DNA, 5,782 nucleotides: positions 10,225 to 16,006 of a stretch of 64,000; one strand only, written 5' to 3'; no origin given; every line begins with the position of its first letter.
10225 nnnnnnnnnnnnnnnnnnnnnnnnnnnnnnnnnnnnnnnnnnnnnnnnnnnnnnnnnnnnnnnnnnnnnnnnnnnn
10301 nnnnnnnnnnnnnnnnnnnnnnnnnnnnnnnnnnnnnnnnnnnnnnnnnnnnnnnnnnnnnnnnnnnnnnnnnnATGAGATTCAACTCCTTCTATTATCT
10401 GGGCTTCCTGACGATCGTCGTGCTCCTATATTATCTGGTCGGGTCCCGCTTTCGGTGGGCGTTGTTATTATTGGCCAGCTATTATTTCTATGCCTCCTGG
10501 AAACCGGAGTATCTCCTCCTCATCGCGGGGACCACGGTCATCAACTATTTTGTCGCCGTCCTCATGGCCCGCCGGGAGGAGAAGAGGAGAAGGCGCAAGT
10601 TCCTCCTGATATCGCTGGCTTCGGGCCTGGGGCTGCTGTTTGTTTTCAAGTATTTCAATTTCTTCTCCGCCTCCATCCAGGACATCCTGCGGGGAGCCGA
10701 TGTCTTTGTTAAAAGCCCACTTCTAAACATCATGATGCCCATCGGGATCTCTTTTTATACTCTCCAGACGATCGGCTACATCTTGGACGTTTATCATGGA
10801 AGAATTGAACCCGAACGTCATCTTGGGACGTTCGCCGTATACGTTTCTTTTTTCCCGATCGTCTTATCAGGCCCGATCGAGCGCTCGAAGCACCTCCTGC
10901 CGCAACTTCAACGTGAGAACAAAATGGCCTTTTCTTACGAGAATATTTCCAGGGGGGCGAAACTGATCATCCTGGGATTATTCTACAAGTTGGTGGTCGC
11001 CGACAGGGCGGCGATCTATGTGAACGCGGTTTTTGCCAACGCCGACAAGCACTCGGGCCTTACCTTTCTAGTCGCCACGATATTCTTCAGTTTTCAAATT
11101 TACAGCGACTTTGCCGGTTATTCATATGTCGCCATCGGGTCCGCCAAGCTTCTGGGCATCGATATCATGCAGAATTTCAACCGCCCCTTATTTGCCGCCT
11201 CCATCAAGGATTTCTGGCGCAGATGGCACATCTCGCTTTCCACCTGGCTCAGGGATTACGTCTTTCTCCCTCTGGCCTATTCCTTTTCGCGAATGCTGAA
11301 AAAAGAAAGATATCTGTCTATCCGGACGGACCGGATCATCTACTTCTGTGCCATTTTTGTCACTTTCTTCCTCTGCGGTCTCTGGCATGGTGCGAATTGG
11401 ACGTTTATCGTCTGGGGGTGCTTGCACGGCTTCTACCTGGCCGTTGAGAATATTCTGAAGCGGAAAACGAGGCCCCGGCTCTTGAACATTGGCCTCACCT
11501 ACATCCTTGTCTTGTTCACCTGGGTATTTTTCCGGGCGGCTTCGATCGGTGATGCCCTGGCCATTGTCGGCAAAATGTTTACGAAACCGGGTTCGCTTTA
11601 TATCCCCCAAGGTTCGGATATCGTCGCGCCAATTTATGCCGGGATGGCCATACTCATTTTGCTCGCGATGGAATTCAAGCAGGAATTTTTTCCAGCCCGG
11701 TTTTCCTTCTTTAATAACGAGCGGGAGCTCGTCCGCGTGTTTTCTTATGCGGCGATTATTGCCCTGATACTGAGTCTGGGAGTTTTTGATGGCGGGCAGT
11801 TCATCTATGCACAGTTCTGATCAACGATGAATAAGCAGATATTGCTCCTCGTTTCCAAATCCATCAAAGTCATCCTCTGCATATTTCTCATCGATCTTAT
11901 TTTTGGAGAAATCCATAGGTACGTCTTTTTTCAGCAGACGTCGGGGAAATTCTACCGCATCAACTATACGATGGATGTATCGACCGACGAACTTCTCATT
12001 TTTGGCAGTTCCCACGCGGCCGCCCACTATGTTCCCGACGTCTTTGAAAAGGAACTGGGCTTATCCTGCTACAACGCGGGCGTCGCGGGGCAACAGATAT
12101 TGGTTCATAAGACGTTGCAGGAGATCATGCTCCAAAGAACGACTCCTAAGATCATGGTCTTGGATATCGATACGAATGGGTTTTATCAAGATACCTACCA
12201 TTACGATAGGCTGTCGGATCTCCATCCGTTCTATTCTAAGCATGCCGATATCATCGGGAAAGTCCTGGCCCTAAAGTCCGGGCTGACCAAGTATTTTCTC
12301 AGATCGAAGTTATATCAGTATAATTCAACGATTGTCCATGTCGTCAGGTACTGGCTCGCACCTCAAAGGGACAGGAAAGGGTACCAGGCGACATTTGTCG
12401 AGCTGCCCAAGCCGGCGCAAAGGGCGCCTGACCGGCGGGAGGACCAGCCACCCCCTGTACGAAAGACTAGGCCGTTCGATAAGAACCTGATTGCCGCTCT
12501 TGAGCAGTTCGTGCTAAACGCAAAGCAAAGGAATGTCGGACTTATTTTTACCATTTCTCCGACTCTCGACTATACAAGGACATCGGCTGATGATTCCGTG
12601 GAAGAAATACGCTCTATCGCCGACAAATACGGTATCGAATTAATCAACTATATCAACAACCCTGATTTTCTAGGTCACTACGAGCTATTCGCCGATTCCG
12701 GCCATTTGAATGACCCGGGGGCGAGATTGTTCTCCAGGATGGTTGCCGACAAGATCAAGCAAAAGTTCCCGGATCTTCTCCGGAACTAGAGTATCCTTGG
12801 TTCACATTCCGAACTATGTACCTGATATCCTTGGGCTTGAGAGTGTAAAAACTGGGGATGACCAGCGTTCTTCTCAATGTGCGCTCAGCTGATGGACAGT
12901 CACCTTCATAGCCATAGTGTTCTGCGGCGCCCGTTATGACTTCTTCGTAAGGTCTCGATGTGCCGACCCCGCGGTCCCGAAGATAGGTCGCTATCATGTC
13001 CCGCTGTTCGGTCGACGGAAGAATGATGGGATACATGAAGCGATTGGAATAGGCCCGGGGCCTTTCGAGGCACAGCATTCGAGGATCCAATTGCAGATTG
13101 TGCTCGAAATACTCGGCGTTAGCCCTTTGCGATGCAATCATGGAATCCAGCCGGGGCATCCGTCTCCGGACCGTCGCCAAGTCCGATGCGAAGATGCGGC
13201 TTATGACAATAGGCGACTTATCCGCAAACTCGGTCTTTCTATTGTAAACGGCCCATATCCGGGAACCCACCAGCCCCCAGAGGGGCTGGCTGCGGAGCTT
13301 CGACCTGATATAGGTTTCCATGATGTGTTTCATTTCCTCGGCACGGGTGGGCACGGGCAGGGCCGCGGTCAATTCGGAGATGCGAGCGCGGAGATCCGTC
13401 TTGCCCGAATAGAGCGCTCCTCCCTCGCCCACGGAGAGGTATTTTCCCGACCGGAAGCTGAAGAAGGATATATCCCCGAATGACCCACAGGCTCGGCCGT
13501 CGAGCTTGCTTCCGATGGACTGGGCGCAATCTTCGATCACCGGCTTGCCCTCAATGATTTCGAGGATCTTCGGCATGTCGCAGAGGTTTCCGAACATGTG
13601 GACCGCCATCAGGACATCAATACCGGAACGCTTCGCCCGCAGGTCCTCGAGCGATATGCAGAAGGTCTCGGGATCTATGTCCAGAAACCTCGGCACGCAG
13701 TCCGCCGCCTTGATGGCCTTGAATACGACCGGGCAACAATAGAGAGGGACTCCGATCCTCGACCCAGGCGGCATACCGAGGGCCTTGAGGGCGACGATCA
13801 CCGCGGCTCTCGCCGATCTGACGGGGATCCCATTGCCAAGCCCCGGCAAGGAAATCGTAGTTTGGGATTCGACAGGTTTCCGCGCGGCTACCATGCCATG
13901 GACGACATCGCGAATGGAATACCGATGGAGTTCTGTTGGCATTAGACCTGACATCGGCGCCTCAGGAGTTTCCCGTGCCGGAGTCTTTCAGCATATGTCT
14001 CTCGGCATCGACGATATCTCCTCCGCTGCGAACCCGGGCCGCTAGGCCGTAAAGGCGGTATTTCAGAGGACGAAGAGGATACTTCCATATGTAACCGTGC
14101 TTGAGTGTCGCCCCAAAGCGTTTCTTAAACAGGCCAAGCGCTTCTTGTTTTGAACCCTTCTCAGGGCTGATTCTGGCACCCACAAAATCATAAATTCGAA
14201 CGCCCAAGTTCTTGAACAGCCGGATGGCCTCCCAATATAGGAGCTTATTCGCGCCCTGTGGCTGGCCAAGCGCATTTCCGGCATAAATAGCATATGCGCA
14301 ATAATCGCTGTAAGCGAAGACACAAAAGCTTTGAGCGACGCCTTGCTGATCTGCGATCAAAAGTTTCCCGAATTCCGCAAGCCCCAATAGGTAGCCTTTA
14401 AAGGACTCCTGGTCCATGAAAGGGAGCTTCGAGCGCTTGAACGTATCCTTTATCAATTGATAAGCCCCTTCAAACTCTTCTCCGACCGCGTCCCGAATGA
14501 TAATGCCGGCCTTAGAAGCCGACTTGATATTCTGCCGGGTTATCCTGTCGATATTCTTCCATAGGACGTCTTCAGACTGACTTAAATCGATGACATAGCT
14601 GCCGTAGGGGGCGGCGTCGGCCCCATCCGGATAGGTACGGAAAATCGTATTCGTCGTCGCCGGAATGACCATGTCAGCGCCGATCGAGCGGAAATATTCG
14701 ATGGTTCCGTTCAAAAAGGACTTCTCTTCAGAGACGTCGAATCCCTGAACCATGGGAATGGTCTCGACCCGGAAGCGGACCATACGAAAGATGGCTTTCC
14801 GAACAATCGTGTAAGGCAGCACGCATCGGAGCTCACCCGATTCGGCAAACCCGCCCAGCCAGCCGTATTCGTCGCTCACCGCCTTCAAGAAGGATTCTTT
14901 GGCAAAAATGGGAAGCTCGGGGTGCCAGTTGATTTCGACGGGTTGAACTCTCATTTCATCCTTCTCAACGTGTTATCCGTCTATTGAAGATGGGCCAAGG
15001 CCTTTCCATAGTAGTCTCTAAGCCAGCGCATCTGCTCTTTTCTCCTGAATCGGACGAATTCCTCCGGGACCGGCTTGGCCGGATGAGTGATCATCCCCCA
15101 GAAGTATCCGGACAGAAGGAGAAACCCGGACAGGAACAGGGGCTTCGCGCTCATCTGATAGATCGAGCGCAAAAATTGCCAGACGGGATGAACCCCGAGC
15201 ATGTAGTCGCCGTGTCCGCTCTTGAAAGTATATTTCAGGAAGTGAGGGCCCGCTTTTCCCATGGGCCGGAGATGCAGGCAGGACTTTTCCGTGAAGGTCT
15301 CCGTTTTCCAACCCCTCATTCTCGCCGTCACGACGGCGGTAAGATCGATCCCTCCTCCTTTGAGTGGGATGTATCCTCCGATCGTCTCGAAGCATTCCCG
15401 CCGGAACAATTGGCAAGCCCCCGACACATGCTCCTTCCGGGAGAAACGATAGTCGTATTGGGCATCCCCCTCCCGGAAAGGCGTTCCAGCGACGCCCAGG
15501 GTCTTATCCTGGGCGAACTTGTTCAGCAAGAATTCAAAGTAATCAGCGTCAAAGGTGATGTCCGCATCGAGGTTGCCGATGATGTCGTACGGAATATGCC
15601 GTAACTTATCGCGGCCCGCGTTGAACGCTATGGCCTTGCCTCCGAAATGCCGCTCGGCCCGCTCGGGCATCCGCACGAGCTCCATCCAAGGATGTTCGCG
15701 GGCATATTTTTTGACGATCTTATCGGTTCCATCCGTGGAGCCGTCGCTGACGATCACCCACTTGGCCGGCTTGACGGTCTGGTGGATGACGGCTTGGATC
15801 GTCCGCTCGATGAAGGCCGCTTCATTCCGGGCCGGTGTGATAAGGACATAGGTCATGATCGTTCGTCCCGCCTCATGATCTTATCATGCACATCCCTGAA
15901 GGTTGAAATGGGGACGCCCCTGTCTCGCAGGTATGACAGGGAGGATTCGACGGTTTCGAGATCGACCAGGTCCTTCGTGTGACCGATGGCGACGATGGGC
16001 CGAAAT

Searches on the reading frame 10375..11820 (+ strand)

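Call 9: search_protein_families(library=pfam, proteins=[window:10375-11820:+], max_evalue=0.001)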
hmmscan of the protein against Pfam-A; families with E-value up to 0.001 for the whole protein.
window:10375-11820:+ (481 aa): 1 family
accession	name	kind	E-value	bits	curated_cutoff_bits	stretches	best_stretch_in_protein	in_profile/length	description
PF03062.24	MBOAT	-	2.8e-23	83.2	27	1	152-367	83-304/337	MBOAT, membrane-bound O-acyltransferase family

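Call 21: search_protein_families(library=ncbifam, proteins=[window:10375-11820:+], max_evalue=0.00001)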
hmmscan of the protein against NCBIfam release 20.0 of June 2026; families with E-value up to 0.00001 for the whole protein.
window:10375-11820:+ (481 aa): 1 family
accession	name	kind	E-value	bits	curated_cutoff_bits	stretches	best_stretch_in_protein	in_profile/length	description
TIGR04091.1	LTA_dltB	equivalog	1.8e-56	192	375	1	5-366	8-346/380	D-alanyl-lipoteichoic acid biosynthesis protein DltB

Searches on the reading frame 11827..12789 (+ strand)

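Call 9: search_protein_families(library=pfam, proteins=[window:11827-12789:+], max_evalue=0.001)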
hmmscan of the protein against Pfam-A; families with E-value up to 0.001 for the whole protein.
window:11827-12789:+ (320 aa): 1 family
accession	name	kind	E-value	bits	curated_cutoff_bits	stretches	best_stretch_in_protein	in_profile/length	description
PF07611.17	DUF1574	-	8.9e-06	25.7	29.1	0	33-144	40-158/342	Protein of unknown function (DUF1574)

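Call 21: search_protein_families(library=ncbifam, proteins=[window:11827-12789:+], max_evalue=0.00001)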
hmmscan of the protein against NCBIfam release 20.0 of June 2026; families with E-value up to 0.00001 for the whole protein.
window:11827-12789:+ (320 aa): 0 families

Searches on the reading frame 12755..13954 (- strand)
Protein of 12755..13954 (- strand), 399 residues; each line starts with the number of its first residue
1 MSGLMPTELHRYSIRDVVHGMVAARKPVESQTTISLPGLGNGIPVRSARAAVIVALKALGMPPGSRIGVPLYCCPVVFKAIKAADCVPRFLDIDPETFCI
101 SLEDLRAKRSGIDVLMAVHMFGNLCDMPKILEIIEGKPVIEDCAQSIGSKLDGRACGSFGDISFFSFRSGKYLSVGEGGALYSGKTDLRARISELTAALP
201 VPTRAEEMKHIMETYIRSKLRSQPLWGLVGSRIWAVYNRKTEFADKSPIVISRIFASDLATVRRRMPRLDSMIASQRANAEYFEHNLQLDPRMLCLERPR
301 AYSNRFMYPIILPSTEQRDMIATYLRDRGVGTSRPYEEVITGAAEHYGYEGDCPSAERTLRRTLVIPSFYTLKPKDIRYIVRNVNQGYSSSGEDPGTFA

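Call 9: search_protein_families(library=pfam, proteins=[window:12755-13954:-], max_evalue=0.001)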
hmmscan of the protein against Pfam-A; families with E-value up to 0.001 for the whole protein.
window:12755-13954:- (399 aa): 1 family
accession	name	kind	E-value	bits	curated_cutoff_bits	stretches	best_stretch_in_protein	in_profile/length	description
PF01041.23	DegT_DnrJ_EryC1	-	4.3e-43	148.4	19.8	1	40-384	40-359/360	DegT/DnrJ/EryC1/StrS aminotransferase family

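Call 21: search_protein_families(library=ncbifam, proteins=[window:12755-13954:-], max_evalue=0.00001)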
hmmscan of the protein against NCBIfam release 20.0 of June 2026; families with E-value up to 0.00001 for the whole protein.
window:12755-13954:- (399 aa): 7 families
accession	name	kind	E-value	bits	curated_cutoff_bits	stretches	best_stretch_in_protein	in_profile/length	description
TIGR04181.1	NHT_00031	hypoth_equivalog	1.1e-27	96.9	420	1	40-198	46-223/359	LegC family aminotransferase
TIGR03588.1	PseC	equivalog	3.3e-27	95.4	423.5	2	42-195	48-210/380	UDP-4-amino-4,6-dideoxy-N-acetyl-beta-L-altrosamine transaminase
NF008687.0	PRK11706.1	equivalog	1.7e-23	83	375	1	50-186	57-196/375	dTDP-4-amino-4,6-dideoxygalactose transaminase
NF011936.0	PRK15407.1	equivalog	6.2e-22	77.9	423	1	78-192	127-244/440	lipopolysaccharide biosynthesis protein RfbH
TIGR02379.1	ECA_wecE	subfamily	2.1e-18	66.2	434.85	1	48-191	55-202/376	dTDP-4-amino-4,6-dideoxy-D-glucose transaminase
NF008658.2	PRK11658.1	equivalog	2.1e-15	56.3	631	1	36-195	45-206/379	UDP-4-amino-4-deoxy-L-arabinose aminotransferase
TIGR04427.1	PLP_DesI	equivalog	3.3e-14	52.8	650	1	69-195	95-224/390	dTDP-4-dehydro-6-deoxyglucose aminotransferase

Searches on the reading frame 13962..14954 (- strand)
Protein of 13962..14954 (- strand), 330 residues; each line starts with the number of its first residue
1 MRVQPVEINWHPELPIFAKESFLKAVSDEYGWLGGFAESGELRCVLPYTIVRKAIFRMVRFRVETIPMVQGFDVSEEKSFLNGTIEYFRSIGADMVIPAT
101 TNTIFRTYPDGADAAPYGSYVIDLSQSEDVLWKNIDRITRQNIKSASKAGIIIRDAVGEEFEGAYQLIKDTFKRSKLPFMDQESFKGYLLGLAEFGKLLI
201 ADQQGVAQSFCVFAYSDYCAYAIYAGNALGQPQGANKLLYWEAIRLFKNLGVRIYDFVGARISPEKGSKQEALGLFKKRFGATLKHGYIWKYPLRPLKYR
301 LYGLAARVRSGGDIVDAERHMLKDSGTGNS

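Call 9: search_protein_families(library=pfam, proteins=[window:13962-14954:-], max_evalue=0.001)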
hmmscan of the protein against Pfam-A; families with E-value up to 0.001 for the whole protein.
window:13962-14954:- (330 aa): 1 family
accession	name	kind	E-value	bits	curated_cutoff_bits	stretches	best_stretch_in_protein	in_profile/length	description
PF02388.22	FemAB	-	7.7e-11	41.9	24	1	119-185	153-220/406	FemAB family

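Call 21: search_protein_families(library=ncbifam, proteins=[window:13962-14954:-], max_evalue=0.00001)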
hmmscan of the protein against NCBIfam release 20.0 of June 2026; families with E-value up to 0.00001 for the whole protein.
window:13962-14954:- (330 aa): 1 family
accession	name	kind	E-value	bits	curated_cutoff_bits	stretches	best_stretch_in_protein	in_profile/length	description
TIGR03019.1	pepcterm_femAB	equivalog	8.7e-10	38.1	260.35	1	121-294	122-287/330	FemAB family XrtA/PEP-CTERM system-associated protein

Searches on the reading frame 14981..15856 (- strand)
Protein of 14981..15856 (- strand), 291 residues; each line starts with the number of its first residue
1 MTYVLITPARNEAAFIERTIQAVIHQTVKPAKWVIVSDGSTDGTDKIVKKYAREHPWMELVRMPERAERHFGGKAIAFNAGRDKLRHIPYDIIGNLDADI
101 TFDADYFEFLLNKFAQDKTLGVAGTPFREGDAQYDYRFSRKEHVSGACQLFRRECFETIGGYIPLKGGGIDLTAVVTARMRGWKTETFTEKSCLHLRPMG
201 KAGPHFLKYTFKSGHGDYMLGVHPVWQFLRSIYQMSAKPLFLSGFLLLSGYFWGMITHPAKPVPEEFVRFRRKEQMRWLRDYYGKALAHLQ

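Call 9: search_protein_families(library=pfam, proteins=[window:14981-15856:-], max_evalue=0.001)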
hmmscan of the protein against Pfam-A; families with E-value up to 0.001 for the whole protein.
window:14981-15856:- (291 aa): 5 families
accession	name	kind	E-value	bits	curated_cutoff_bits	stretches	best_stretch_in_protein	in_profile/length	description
PF00535.33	Glycos_transf_2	-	1.2e-20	74.6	23.3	1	5-142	2-131/168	Glycosyl transferase family 2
PF13641.12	Glyco_tranf_2_3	-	6.5e-10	39.8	27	1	5-126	5-122/230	Glycosyltransferase like family 2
PF13506.12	Glyco_transf_21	-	9.9e-05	22.3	21.7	0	84-120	25-61/174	Glycosyl transferase family 21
PF10686.14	YAcAr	-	0.00016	21.9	28.2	0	11-64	12-60/66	YspA, cpYpsA-related SLOG family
PF13704.12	Glyco_tranf_2_4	-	0.00034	21.5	27.5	1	10-116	1-90/98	Glycosyl transferase family 2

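Call 21: search_protein_families(library=ncbifam, proteins=[window:14981-15856:-], max_evalue=0.00001)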
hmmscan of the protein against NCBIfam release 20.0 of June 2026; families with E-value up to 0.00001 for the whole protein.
window:14981-15856:- (291 aa): 6 families
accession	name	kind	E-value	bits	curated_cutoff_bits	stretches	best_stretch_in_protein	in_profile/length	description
TIGR03469.1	HpnB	hypoth_equivalog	8.1e-14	51.4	379.25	1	4-118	47-164/386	hopene-associated glycosyltransferase HpnB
TIGR03937.1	PgaC_IcaA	equivalog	1.4e-13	50.6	422.3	1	5-126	49-163/407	poly-beta-1,6-N-acetyl-D-glucosamine synthase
NF047683.1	TeichurnBiosyTuaG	equivalog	1.1e-09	38.3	400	1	5-111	10-108/252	teichuronic acid biosynthesis protein TuaG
NF007482.0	PRK10073.1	equivalog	1.9e-08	33.7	423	1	5-123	10-118/334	glycosyltransferase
NF053846.1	glyco_with_XrtP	equivalog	6.5e-08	31.7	520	1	4-87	44-124/440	XrtP-associated glycosyltransferase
NF045692.1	OglycostaseCruG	equivalog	4.4e-07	29.2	600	0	5-103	45-141/386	2'-O-glycosyltransferase CruG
